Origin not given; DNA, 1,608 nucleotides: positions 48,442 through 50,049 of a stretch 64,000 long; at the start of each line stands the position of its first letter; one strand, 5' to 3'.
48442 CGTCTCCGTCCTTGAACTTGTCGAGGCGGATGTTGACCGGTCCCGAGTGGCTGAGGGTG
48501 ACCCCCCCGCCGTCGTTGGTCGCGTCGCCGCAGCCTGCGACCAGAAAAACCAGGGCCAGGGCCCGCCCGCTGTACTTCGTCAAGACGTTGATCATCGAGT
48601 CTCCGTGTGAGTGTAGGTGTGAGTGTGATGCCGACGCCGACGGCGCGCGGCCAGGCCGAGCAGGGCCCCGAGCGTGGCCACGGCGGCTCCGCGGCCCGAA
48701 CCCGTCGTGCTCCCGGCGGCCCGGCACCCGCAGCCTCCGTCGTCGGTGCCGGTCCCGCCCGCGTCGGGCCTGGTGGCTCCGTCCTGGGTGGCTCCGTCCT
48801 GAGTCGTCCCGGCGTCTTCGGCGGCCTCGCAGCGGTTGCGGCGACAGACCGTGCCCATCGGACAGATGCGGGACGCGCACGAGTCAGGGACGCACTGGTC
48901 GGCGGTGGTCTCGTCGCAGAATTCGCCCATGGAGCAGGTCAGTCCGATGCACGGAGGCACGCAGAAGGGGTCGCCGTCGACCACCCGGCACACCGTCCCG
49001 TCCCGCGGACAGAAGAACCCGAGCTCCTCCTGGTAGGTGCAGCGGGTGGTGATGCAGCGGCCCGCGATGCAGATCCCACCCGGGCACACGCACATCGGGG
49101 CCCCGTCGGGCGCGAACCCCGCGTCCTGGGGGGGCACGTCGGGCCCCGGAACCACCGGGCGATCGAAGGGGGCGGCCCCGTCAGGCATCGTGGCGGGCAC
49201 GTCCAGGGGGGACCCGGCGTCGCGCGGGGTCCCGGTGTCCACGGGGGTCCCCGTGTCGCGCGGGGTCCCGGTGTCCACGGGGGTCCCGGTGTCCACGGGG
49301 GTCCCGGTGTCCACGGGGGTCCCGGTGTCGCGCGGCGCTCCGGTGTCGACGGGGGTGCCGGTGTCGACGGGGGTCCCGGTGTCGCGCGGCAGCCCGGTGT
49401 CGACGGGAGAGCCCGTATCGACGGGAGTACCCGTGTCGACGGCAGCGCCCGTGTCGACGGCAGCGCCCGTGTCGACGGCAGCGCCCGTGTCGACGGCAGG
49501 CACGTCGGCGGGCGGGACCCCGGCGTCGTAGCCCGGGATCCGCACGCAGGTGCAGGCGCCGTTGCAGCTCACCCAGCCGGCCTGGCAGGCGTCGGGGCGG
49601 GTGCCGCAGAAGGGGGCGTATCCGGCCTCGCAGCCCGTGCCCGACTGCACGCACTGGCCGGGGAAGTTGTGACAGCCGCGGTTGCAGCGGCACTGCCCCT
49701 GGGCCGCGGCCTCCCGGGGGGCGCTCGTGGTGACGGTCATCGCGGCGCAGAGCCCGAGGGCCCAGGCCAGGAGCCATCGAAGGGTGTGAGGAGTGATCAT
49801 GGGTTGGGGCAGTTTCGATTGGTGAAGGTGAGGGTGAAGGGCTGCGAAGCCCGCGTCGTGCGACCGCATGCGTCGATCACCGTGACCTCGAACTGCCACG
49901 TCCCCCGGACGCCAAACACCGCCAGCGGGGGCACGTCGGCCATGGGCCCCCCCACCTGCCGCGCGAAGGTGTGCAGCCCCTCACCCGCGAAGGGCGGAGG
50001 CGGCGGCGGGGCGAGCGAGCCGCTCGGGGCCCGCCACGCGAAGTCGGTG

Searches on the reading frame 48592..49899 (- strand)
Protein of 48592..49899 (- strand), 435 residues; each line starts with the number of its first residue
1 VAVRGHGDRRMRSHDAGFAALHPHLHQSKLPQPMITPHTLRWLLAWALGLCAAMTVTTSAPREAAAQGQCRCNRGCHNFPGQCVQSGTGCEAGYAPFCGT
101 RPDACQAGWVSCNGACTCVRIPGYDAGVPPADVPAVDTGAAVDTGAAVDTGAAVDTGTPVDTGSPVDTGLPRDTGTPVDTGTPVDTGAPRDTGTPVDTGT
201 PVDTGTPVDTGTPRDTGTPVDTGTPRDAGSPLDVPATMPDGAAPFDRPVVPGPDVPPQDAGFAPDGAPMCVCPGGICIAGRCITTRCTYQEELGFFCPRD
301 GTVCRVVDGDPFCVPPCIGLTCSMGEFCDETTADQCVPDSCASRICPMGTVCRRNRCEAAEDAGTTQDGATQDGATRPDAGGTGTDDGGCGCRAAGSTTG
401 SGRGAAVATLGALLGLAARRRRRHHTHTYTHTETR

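Call 26: search_protein_families(library=pfam, proteins=[window:48592-49899:-], max_evalue=0.01)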
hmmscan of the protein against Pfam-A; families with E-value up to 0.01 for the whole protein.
window:48592-49899:- (435 aa): 1 family
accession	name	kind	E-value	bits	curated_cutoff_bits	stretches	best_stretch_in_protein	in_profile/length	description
PF06131.16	DUF963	-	3.5e-08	33.1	21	1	194-225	5-36/36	Schizosaccharomyces pombe repeat of unknown function (DUF963)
